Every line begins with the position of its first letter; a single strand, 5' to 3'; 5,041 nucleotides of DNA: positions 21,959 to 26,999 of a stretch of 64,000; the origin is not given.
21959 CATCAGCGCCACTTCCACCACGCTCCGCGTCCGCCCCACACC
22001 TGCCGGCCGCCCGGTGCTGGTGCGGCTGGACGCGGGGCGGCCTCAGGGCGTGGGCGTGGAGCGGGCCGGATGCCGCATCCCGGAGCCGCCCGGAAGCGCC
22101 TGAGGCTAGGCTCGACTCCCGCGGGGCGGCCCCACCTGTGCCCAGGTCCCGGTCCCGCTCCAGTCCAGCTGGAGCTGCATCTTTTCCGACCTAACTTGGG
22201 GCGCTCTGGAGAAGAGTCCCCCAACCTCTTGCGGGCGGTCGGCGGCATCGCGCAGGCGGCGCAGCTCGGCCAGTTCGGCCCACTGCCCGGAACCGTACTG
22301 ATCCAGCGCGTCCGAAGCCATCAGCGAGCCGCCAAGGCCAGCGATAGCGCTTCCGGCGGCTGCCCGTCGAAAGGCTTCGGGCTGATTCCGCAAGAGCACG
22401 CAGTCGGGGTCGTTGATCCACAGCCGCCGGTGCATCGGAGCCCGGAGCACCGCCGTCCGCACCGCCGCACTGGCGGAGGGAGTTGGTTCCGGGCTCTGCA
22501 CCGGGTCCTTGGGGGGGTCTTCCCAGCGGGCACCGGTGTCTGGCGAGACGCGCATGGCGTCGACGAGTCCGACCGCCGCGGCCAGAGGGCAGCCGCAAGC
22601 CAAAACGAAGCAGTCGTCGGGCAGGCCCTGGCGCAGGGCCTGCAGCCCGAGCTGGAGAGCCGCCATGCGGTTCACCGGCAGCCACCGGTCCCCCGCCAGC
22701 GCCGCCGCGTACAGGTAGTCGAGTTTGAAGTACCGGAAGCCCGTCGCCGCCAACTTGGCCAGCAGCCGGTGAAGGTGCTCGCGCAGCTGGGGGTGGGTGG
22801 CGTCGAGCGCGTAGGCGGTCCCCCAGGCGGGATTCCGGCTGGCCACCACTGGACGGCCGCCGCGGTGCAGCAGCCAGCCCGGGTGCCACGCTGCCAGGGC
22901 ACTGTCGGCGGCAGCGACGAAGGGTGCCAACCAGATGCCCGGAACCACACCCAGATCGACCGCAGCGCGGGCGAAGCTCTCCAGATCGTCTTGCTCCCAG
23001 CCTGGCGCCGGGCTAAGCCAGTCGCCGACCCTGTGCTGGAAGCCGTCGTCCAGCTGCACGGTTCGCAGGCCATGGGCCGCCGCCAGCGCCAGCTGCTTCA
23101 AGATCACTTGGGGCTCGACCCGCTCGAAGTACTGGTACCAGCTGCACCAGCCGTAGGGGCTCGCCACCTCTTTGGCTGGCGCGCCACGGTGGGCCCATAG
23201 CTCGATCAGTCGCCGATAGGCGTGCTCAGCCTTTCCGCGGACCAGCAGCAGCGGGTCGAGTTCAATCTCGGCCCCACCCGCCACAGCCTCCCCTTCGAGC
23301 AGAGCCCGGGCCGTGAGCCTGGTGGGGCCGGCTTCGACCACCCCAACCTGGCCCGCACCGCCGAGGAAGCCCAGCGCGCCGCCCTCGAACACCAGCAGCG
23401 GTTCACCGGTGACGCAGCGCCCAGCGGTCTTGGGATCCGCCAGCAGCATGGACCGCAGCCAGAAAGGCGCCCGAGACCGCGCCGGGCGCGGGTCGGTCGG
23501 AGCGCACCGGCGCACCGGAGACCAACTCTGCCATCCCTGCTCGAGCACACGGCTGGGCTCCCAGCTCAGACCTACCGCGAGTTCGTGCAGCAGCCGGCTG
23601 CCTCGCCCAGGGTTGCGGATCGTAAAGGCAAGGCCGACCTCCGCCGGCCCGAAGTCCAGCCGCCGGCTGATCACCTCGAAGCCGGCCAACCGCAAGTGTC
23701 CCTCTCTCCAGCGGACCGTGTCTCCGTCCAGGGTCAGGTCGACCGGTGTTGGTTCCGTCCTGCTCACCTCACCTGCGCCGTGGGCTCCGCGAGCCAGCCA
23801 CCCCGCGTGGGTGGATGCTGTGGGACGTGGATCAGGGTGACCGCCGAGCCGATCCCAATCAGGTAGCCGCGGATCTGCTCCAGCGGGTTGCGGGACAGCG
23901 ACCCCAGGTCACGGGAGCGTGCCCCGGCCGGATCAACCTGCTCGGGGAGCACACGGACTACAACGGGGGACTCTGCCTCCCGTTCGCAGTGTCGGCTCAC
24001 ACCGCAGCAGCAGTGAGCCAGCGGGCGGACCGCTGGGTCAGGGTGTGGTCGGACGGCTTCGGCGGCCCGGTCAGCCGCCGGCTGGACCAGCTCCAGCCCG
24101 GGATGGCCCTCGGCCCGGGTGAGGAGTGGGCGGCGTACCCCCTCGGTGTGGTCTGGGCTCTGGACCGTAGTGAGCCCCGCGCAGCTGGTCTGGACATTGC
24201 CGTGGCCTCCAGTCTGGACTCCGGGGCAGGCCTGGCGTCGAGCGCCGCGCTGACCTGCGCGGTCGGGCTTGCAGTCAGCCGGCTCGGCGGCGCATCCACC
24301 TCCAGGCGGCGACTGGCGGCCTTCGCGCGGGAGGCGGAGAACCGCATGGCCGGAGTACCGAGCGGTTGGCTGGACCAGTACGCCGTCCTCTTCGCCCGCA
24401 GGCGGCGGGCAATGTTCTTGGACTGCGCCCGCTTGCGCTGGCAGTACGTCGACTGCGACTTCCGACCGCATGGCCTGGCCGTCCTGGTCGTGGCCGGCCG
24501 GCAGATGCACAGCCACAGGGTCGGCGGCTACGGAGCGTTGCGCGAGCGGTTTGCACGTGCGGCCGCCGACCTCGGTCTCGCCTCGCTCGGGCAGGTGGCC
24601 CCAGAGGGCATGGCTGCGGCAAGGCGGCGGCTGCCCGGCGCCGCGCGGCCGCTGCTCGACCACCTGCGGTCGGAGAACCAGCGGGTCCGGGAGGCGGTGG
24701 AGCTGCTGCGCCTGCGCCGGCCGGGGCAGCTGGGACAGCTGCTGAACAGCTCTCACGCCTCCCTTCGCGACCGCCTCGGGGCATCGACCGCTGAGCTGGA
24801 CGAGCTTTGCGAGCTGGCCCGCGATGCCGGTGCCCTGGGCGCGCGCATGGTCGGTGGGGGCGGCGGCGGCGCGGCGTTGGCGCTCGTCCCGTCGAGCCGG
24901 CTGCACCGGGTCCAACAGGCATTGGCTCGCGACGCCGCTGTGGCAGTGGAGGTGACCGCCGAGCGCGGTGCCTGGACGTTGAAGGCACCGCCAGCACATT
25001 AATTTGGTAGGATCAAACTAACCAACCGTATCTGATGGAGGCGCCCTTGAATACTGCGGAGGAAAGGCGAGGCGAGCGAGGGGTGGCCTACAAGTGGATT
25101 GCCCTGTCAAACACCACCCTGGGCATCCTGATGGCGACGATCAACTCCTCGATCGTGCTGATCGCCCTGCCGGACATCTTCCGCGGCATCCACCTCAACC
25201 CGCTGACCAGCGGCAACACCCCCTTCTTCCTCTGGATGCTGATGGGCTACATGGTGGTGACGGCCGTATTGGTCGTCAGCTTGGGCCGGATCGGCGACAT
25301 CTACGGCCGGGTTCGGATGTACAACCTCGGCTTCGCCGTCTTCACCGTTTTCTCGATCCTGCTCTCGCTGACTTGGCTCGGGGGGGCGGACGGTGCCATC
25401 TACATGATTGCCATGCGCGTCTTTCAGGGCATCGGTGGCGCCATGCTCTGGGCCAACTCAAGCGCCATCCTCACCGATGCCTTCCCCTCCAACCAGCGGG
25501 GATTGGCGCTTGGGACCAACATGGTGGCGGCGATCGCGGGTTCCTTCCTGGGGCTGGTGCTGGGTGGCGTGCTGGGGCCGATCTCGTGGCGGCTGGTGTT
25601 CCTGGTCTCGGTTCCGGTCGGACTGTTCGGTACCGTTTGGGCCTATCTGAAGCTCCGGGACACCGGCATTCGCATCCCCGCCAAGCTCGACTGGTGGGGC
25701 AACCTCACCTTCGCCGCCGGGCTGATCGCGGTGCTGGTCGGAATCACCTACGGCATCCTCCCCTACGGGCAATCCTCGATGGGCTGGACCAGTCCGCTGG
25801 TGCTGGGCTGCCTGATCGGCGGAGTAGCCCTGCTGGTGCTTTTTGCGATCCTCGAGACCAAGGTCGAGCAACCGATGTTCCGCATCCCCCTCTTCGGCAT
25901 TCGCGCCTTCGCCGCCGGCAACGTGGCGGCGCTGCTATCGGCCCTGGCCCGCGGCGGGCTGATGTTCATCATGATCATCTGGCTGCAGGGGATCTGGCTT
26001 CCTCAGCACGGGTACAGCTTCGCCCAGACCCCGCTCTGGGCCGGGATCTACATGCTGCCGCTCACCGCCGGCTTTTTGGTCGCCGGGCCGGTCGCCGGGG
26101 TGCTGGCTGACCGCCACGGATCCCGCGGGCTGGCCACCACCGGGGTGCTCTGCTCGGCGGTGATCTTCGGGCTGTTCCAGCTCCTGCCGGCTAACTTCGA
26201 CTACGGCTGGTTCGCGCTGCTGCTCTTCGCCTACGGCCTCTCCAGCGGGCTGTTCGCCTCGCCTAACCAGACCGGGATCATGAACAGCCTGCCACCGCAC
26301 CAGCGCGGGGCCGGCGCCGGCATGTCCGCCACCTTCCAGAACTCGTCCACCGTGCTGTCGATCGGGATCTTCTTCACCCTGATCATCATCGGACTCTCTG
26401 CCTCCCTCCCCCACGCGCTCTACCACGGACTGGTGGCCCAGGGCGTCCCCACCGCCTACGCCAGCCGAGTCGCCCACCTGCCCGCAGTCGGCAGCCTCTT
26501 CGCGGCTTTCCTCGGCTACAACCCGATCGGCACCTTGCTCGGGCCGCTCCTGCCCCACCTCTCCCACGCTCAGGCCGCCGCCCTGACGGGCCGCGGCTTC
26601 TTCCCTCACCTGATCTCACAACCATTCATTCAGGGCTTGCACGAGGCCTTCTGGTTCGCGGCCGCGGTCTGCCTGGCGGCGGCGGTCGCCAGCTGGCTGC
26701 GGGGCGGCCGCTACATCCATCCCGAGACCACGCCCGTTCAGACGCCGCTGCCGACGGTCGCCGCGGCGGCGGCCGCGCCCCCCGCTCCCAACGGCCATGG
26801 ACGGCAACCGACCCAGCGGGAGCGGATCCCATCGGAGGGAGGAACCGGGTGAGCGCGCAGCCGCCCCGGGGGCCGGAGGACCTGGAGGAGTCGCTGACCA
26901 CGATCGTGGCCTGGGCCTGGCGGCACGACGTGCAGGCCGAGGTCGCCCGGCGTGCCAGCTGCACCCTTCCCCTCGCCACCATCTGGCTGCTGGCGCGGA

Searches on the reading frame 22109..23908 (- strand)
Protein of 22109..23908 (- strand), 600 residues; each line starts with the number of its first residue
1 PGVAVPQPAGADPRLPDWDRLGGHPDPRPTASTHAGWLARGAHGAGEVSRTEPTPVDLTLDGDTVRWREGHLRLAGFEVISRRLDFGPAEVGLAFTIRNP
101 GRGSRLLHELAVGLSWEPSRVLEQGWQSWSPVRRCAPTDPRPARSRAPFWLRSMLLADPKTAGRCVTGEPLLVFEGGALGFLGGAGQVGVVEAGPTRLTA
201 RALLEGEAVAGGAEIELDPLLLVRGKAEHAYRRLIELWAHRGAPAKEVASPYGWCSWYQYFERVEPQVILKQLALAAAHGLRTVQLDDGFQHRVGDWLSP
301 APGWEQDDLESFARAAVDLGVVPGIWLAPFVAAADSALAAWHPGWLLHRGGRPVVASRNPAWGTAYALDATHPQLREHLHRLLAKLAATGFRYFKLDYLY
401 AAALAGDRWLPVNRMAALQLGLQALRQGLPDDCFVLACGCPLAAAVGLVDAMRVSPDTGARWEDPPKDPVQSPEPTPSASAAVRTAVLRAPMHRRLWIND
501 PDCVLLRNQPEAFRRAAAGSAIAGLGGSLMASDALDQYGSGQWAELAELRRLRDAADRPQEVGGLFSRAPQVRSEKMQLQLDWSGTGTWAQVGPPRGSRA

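Call 7: search_protein_families(library=pfam, proteins=[window:22109-23908:-], max_evalue=0.00001)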
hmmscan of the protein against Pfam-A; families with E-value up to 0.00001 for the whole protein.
window:22109-23908:- (600 aa): 1 family
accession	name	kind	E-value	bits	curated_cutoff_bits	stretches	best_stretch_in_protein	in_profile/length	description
PF02065.24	Melibiase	-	4e-09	36.3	27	1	269-398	60-191/347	Melibiase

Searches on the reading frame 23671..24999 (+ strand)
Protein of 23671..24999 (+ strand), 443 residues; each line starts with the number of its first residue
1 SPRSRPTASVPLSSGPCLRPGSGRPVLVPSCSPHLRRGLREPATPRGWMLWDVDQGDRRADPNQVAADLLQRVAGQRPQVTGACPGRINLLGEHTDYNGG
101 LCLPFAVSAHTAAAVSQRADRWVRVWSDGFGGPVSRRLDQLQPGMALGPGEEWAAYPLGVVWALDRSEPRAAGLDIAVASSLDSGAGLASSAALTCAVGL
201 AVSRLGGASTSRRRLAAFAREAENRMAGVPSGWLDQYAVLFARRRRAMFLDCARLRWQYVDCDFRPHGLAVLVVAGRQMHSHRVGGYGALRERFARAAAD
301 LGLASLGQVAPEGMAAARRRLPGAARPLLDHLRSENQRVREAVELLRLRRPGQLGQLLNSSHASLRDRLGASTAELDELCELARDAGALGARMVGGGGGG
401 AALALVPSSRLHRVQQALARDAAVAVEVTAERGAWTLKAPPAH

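Call 8: search_protein_families(library=pfam, proteins=[window:23671-24999:+], max_evalue=0.00001)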
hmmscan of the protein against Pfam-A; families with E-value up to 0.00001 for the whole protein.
window:23671-24999:+ (443 aa): 3 families
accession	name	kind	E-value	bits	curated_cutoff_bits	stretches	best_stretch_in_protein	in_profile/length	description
PF00288.32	GHMP_kinases_N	-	2.4e-16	60.2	22.3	1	156-242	2-86/87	GHMP kinases N terminal domain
PF10509.15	GalKase_gal_bdg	-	1e-15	57.5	23.1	1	75-116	8-48/49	Galactokinase galactose-binding signature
PF08544.19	GHMP_kinases_C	-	9.9e-14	51.9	21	1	343-420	2-81/85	GHMP kinases C terminal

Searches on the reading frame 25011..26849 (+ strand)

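Call 7: search_protein_families(library=pfam, proteins=[window:25011-26849:+], max_evalue=0.00001)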
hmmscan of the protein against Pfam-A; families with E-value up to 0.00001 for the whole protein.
window:25011-26849:+ (613 aa): 1 family
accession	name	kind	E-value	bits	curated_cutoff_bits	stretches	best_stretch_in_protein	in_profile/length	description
PF07690.21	MFS_1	-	1.2e-36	126.8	33.4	2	36-216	2-175/347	Major Facilitator Superfamily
